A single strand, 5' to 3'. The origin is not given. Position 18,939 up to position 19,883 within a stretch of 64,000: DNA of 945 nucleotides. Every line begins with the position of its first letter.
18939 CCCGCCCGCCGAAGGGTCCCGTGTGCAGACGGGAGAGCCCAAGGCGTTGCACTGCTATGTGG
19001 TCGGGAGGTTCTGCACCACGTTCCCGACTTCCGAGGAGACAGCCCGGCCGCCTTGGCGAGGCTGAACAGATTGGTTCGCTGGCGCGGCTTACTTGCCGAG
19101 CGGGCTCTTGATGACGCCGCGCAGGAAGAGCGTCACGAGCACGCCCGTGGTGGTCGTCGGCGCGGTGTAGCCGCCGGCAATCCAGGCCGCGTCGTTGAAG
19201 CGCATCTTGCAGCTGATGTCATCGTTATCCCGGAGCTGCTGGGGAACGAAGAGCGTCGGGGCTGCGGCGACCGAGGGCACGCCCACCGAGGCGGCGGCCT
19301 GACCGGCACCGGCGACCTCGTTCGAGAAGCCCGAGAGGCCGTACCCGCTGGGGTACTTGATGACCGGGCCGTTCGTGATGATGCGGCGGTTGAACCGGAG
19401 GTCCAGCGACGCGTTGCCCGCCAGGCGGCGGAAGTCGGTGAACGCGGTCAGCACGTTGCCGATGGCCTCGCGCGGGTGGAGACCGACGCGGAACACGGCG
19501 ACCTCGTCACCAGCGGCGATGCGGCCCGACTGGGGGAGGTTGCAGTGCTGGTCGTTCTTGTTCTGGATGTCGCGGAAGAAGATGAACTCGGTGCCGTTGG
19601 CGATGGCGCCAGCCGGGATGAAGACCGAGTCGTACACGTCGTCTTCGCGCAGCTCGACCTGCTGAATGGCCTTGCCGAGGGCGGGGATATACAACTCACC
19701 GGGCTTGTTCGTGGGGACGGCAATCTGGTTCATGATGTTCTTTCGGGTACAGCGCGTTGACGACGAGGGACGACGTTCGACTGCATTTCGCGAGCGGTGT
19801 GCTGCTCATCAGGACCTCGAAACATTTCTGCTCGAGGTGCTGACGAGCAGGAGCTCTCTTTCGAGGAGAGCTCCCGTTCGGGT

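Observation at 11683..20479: Candidate virion module of a large tailless internal-membrane virus-like element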

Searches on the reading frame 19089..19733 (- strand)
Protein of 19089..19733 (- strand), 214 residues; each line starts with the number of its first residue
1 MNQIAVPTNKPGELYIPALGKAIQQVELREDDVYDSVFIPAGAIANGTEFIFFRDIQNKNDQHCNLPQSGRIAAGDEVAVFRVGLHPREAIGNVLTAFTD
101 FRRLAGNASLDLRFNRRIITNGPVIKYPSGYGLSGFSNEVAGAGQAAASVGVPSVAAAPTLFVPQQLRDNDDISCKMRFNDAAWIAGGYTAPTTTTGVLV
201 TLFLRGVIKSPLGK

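Call 5: search_protein_families(library=phrogs, max_evalue=0.01, proteins=[window:19089-19733:-])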
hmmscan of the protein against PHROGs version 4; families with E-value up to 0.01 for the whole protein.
window:19089-19733:- (214 aa): 0 families

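Call 7: search_protein_families(library=pfam, max_evalue=0.01, proteins=[window:19089-19733:-])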
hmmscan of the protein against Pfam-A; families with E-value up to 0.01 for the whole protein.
window:19089-19733:- (214 aa): 0 families

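Call 10: search_dna_similar(query=window:19089-19733:-, collection=phages, mode=protein, max_evalue=0.01)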
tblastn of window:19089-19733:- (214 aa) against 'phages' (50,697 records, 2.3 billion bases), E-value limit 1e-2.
No match.

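Call 12: find_homologous_proteins(query=window:19089-19733:-, max_evalue=0.001)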
Query window:19089-19733:- (214 aa): 105 proteins with E <= 0.001 among 1516 candidates.
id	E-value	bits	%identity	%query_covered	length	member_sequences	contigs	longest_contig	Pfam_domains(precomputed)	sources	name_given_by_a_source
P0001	1.7e-128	444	92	100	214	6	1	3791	-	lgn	-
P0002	3.5e-121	420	87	100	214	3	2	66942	-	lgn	-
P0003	1.1e-114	399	83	99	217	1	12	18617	-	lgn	-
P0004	1.3e-97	343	73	100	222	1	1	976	-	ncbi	-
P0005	5.5e-94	332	72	100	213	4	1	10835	-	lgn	-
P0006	1.4e-93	330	71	100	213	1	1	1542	-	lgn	-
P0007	1.8e-93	330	70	100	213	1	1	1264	-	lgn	-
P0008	2.3e-93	330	72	100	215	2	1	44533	-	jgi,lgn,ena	jgi:hypothetical protein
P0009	2.6e-93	329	71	100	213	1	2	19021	-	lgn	-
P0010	5.2e-93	328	69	100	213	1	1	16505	-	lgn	-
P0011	7.2e-93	328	69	99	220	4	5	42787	-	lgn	-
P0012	6.8e-92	325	71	100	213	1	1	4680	-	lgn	-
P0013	1.2e-91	324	70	100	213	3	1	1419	-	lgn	-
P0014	2.1e-90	320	70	100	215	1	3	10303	-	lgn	-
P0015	6.5e-90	318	69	100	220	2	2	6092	-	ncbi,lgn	-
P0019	6.3e-89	315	67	100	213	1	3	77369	-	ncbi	-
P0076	3.0e-76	274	62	100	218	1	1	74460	-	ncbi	-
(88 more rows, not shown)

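Call 27: predict_structure(alignment_id=A1)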
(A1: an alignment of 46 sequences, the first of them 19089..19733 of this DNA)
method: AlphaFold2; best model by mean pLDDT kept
length: 214 residues; sequences in the alignment: 46
mean_pLDDT: 88.4   pTM: 0.83
mean pLDDT of the five models: 88.4, 86.7, 86.4, 86.1, 86.0
residues with pLDDT >= 90: 140; 70-90: 56; 50-70: 17; < 50: 1
segments of 3 or more residues with pLDDT < 50: none
pLDDT, mean of each block of 10 residues (from residue 1): 81 89 91 95 95 95 95 94 92 87 93 95 92 65 58 77 92 96 90 94 94 81
secondary structure, 60 per line:
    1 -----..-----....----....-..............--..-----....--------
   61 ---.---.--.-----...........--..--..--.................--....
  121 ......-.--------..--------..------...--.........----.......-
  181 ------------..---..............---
elements in order: E13-16 E21-24 E26-39 E49-52 E77-87 H98-107 E108-114 E117-123 E160-168 E173-179 E198-211

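Call 36: find_related_loci(query=A1, collection=viral_contigs, flank=10000)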
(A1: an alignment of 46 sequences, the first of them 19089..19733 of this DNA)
Query A1 (214 aa) in viral_contigs; peptide patterns used: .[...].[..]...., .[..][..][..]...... (x = any residue, [..] = any of these).
37 stretches matched a pattern; 3 encode a relative of the query (tblastn E <= 1e-3); 3 distinct loci.
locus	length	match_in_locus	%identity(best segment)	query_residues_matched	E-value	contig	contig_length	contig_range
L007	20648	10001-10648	36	10-214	7e-36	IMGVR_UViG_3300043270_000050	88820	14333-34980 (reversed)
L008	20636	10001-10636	32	10-214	4e-35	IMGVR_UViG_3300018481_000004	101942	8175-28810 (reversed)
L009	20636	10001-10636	36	10-214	8e-35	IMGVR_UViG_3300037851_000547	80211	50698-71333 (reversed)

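Call 49: find_related_loci(query=A1, collection=genome_contigs, flank=10000)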
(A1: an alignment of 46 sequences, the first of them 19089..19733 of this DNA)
Query A1 (214 aa) in genome_contigs; peptide patterns used: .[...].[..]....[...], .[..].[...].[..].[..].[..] (x = any residue, [..] = any of these).
94 stretches matched a pattern; 2 encode a relative of the query (tblastn E <= 1e-3); 2 distinct loci.
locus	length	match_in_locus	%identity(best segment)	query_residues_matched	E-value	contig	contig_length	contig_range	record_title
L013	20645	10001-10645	70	1-214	7e-95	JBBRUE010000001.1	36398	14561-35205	MAG: Myxococcales bacterium isolate La3_concoct.158 La3_concoct.158_K_3286431_L_36398_cov_17.2907, whole genome shotgun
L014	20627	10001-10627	63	1-214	1e-90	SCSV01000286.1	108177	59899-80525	MAG: Salinibacterium sp. isolate FW300_bin.11 FW300_bin.11-121206, whole genome shotgun sequence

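Call 52: search_protein_families(library=phrogs, max_evalue=0.01, proteins=[L007:2087-3238:+, L007:6335-8566:+, L007:9343-9927:+, L007:10767-11381:+, L007:11386-11805:+, L007:11809-14646:+, L007:14665-15639:+, L007:15646-17808:+, L007:18024-18803:+, L007:5356-6324:+])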
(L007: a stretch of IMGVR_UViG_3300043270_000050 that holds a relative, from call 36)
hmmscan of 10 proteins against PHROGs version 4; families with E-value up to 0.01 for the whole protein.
L007:2087-3238:+ (383 aa): 2 families
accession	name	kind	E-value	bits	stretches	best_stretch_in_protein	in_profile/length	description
phrog_1802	-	other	4.8e-23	82.8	1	10-341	48-380/556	radical SAM domain-containing protein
phrog_27668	-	unknown function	2e-06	28.3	1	5-190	5-165/335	-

L007:6335-8566:+ (743 aa): 0 families

L007:9343-9927:+ (194 aa): 0 families

L007:10767-11381:+ (204 aa): 0 families

L007:11386-11805:+ (139 aa): 0 families

L007:11809-14646:+ (945 aa): 2 families
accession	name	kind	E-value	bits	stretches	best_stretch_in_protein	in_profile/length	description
phrog_2649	-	lysis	3e-09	38.1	2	330-395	161-221/261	endolysin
phrog_1224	-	head and packaging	3.4e-07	30.9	0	350-397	5-54/438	endolysin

L007:14665-15639:+ (324 aa): 0 families

L007:15646-17808:+ (720 aa): 0 families

L007:18024-18803:+ (259 aa): 0 families

L007:5356-6324:+ (322 aa): 7 families
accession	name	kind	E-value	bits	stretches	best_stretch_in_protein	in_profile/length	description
phrog_1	-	integration and excision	5.5e-30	106.2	1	57-308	201-438/611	integrase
phrog_216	-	integration and excision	2.8e-29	103.1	1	149-312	79-231/301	integrase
phrog_23271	-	unknown function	8e-08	33.1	1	255-298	1-44/67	-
phrog_34557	-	integration and excision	1.1e-06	29.4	1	236-303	99-165/183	integrase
phrog_7269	-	integration and excision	4.4e-06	27.5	1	252-308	17-72/89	integrase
phrog_7685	-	integration and excision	0.00047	20.8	1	258-305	176-223/240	integrase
phrog_5127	-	integration and excision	0.0046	17.5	0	260-307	289-336/355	integrase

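Call 53: search_protein_families(library=pfam, max_evalue=0.01, proteins=[L007:2087-3238:+, L007:6335-8566:+, L007:9343-9927:+, L007:10767-11381:+, L007:11386-11805:+, L007:11809-14646:+, L007:14665-15639:+, L007:15646-17808:+, L007:18024-18803:+, L007:5356-6324:+])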
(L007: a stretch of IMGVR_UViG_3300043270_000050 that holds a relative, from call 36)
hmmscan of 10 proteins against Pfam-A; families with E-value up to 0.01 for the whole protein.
L007:2087-3238:+ (383 aa): 2 families
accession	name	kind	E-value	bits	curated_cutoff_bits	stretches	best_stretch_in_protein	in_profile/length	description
PF04055.27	Radical_SAM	-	5.3e-15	56.4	29.5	1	12-185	3-165/166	Radical SAM superfamily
PF13186.11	SPASM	-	1.7e-06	28.6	21.5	1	265-325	5-67/67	Iron-sulfur cluster-binding domain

L007:6335-8566:+ (743 aa): 1 family
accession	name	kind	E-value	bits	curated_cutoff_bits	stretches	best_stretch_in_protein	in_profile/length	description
PF05794.18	Tcp11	-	0.0037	16.8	27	0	488-560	316-380/436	T-complex protein 11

L007:9343-9927:+ (194 aa): 0 families

L007:10767-11381:+ (204 aa): 0 families

L007:11386-11805:+ (139 aa): 0 families

L007:11809-14646:+ (945 aa): 2 families
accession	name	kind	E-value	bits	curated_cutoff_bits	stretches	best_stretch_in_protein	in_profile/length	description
PF09374.15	PG_binding_3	-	1.3e-07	32.1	24.6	1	264-296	7-39/76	Predicted Peptidoglycan domain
PF01471.23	PG_binding_1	-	1.3e-06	28.9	23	0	357-385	4-33/57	Putative peptidoglycan binding domain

L007:14665-15639:+ (324 aa): 0 families

L007:15646-17808:+ (720 aa): 0 families

L007:18024-18803:+ (259 aa): 0 families

L007:5356-6324:+ (322 aa): 2 families
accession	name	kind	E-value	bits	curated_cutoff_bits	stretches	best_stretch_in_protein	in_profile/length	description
PF00589.27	Phage_integrase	-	1.4e-20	74.2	27.1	1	137-307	13-170/172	Phage integrase family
PF02899.23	Phage_int_SAM_1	-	0.00011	22.9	22.3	1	25-103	3-82/83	Phage integrase, N-terminal SAM-like domain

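Call 58: fold_search(model_id=the predicted structure, library=viral)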
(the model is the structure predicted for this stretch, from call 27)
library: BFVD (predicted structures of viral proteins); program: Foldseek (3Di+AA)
matches with E <= 10: 1222; with E <= 0.001: 4
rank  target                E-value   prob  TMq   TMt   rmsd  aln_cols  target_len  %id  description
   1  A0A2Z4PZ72            5.6e-04  1.00  0.30  0.32   6.9       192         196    7  (no name in the UniProt tables at hand)
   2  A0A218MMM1            5.9e-04  1.00  0.39  0.16   8.1       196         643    9  Uncharacterized protein [uncultured virus]
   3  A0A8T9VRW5            9.0e-04  1.00  0.33  0.46   7.9       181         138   12  (no name in the UniProt tables at hand)
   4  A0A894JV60            9.5e-04  0.97  0.28  0.31  14.0       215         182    7  Capsid protein [ssDNA virus sp.]
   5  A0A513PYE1            1.0e-03  0.99  0.29  0.24  12.7       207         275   10  Capsid protein (Fragment) [Circovirus sp.]
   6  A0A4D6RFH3            1.0e-03  0.90  0.23  0.26  13.5       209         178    7  (no name in the UniProt tables at hand)
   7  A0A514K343            1.1e-03  0.96  0.26  0.20  14.0       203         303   12  Uncharacterized protein [Nitrosopumilus spindle-shaped virus]
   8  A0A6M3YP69            1.5e-03  0.96  0.31  0.29  17.8       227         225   10  Capsid protein [Cressdnaviricota sp.]
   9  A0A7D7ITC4            1.7e-03  0.97  0.26  0.35   9.2       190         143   15  (no name in the UniProt tables at hand)
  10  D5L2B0                2.2e-03  1.00  0.40  0.33   7.6       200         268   10  Uncharacterized protein [uncultured virus]
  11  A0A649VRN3            2.2e-03  0.95  0.28  0.24  10.8       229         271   11  Minor tail protein [Gordonia phage Stormageddon]
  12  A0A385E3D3            2.2e-03  0.89  0.28  0.23  18.2       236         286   10  (no name in the UniProt tables at hand)
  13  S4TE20                2.3e-03  0.99  0.33  0.39   7.2       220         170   10  Uncharacterized protein [uncultured marine virus]
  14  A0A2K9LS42            2.5e-03  0.80  0.25  0.23  12.5       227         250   12  Capsid [uncultured virus]
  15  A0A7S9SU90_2          2.7e-03  1.00  0.36  0.09   9.7       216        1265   12  Uncharacterized protein [Virus NIOZ-UU157]
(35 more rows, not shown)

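Call 68: find_related_loci(query=A1, collection=metagenome_contigs, flank=10000)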
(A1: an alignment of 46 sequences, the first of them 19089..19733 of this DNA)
Query A1 (214 aa) in metagenome_contigs; peptide patterns used: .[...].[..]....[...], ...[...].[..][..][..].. (x = any residue, [..] = any of these).
173 stretches matched a pattern; 103 encode a relative of the query (tblastn E <= 1e-3); the best 80 are kept; 80 distinct loci.
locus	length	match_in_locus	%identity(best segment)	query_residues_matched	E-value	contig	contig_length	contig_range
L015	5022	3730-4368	70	1-214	1e-92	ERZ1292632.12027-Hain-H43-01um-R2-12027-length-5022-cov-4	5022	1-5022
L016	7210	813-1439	63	1-214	5e-89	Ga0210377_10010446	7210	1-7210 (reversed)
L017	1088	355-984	62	1-214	1e-95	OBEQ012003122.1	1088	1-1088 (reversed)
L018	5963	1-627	61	1-214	3e-87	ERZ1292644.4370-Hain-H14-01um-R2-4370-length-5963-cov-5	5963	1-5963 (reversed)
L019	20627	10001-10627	62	2-214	3e-87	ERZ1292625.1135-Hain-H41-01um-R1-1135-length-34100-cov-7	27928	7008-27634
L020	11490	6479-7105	62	2-214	2e-87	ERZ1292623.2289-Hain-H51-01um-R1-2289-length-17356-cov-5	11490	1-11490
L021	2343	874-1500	61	1-214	4e-90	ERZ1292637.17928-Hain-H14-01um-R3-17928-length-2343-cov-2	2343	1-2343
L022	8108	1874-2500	62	2-214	4e-86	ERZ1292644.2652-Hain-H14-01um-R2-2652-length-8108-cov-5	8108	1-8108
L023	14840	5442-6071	58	1-214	1e-84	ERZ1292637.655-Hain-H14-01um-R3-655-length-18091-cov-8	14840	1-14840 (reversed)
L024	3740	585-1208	57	3-214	7e-85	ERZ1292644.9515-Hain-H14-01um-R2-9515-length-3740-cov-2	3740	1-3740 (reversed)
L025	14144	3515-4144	58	1-214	1e-84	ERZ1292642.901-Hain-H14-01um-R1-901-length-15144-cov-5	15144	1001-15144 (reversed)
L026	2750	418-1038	62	4-214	6e-86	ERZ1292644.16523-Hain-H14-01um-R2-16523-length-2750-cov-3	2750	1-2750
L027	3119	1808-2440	60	2-214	5e-85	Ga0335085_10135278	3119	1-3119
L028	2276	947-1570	61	4-214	1e-86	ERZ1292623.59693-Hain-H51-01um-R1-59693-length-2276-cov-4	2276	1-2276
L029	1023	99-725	59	2-214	3e-90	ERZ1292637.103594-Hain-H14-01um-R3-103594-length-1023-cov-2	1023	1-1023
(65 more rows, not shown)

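Call 79: find_encoding_contigs(protein=P0019, flank=10000, max_places=2)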
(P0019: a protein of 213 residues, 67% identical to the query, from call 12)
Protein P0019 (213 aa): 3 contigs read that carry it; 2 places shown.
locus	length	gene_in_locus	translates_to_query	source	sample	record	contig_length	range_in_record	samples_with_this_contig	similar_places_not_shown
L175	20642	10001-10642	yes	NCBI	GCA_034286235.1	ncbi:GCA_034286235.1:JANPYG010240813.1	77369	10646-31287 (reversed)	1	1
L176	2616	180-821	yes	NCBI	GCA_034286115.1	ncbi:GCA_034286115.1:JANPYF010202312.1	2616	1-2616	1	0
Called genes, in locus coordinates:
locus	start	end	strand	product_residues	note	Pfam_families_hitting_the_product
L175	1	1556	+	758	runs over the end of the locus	-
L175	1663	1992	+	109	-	-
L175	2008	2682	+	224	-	-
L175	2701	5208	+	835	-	-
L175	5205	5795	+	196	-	PF02557:VanY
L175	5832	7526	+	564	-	PF01841:Transglut_core (faint)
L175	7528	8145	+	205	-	-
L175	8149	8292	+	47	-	-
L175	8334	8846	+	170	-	-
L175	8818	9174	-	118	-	-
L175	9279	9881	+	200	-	-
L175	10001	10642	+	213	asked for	-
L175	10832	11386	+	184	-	-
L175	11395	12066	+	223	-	-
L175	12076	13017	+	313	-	-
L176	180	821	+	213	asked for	-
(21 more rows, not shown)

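Call 80: find_encoding_contigs(protein=P0076, flank=10000, max_places=2)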
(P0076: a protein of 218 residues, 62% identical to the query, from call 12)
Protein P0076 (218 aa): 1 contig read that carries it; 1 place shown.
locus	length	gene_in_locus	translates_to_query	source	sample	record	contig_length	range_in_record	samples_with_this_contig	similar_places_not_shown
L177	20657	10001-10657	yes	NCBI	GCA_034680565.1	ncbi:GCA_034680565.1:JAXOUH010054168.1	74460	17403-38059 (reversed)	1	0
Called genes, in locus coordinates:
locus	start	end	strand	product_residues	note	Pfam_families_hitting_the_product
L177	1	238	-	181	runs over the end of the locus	-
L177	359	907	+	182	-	-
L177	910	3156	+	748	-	-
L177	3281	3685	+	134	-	-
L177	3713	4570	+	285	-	-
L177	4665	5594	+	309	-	-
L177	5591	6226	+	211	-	PF13539:Peptidase_M15_4 (faint)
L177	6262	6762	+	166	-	-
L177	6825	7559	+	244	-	PF01841:Transglut_core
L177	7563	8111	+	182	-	-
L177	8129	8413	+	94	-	-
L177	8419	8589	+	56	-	-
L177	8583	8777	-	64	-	-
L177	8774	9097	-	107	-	-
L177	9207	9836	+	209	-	-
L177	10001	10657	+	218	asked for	-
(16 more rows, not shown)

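Call 94: search_solved_structures(query=A1, max_evalue=10)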
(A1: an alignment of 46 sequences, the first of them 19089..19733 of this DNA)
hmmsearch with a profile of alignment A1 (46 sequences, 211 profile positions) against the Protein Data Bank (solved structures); distinct sequences matched with E-value up to 10: 0.
